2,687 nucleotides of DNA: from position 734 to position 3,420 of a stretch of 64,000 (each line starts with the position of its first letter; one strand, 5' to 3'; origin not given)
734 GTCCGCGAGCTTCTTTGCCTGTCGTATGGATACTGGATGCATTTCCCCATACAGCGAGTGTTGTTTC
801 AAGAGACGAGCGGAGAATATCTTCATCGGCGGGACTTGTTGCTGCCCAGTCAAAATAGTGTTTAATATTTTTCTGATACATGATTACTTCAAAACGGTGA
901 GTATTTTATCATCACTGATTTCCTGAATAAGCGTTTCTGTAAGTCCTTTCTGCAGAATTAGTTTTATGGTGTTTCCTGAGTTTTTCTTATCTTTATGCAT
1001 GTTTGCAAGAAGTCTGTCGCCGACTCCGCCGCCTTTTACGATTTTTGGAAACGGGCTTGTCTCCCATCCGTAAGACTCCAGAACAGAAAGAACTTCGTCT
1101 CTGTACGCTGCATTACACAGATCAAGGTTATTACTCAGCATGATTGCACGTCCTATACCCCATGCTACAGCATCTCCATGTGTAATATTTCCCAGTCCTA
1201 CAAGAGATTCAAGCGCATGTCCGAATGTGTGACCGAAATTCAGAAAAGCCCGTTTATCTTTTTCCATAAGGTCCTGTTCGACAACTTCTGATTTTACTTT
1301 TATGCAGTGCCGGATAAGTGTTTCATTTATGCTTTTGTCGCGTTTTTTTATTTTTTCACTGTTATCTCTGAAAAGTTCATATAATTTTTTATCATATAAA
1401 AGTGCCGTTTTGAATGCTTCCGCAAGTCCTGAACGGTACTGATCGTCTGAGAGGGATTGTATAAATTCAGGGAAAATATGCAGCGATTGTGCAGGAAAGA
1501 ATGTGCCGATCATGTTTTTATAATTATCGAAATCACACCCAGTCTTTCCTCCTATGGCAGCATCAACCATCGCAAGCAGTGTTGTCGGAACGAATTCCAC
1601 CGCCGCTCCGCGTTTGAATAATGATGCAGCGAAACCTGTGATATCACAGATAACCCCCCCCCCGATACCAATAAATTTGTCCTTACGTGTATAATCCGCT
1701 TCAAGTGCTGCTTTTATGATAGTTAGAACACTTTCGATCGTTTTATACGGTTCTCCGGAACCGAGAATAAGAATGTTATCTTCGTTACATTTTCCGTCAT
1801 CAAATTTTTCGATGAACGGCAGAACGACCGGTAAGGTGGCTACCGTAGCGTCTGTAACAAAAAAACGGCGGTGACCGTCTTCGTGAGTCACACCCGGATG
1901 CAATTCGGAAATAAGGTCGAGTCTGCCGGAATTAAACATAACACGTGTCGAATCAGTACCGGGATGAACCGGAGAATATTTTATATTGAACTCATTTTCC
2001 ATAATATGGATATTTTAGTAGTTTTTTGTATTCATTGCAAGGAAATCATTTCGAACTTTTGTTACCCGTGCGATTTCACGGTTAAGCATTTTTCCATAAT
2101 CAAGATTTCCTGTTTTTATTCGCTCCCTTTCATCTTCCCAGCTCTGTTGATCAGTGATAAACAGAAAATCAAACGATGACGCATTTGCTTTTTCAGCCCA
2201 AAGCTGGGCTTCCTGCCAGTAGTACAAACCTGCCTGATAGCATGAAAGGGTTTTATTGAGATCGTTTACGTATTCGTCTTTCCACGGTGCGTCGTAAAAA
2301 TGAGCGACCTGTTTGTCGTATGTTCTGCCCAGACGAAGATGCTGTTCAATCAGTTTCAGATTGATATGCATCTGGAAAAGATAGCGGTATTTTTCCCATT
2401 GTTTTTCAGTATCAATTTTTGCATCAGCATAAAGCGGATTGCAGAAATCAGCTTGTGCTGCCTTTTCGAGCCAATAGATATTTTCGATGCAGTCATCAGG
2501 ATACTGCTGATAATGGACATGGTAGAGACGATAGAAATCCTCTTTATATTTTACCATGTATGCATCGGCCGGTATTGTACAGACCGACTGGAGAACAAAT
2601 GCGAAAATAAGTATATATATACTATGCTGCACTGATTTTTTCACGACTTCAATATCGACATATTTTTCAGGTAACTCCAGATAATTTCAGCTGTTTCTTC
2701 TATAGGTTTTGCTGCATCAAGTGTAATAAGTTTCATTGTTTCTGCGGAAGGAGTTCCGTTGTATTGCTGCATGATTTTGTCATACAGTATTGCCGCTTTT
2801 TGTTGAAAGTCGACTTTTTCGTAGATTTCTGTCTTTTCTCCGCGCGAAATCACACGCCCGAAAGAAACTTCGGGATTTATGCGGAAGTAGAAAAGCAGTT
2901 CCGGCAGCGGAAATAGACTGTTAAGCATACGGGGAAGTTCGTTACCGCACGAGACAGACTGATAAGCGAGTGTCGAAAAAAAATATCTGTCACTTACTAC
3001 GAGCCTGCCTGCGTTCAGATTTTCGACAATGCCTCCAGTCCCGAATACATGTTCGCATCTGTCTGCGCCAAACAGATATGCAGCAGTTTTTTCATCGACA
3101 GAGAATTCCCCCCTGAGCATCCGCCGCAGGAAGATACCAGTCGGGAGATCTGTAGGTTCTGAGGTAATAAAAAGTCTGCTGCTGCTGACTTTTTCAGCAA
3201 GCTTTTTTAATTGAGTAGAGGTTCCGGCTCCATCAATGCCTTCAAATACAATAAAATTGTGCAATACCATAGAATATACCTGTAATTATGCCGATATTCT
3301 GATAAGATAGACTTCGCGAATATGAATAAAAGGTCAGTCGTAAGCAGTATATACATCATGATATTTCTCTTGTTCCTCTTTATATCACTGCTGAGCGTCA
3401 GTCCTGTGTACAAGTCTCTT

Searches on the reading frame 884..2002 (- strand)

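Call 41: search_protein_families(library=pfam, proteins=[window:884-2002:-], max_evalue=0.00001)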
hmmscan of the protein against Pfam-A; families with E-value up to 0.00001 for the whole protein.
window:884-2002:- (372 aa): 2 families
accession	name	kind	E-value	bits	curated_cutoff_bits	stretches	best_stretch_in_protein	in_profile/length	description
PF24621.2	DHQS_C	-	4.9e-38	130.7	27.6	1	192-341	1-144/144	3-dehydroquinate synthase C-terminal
PF01761.26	DHQ_synthase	-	3.7e-35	120.5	24.2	1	79-190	3-114/115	3-dehydroquinate synthase N-terminal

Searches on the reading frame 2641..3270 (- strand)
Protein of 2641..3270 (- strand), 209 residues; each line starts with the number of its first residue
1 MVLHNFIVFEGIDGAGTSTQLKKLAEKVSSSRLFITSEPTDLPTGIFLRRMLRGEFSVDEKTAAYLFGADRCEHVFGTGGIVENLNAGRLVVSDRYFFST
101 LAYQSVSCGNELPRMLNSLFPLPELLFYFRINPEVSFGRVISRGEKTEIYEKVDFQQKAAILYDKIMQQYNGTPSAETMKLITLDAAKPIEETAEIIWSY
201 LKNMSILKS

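Call 41: search_protein_families(library=pfam, proteins=[window:2641-3270:-], max_evalue=0.00001)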
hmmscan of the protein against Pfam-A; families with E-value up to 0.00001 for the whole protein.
window:2641-3270:- (209 aa): 1 family
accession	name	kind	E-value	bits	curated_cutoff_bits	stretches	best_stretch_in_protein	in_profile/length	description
PF02223.23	Thymidylate_kin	-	2.9e-33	115.6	27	1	9-195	1-183/185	Thymidylate kinase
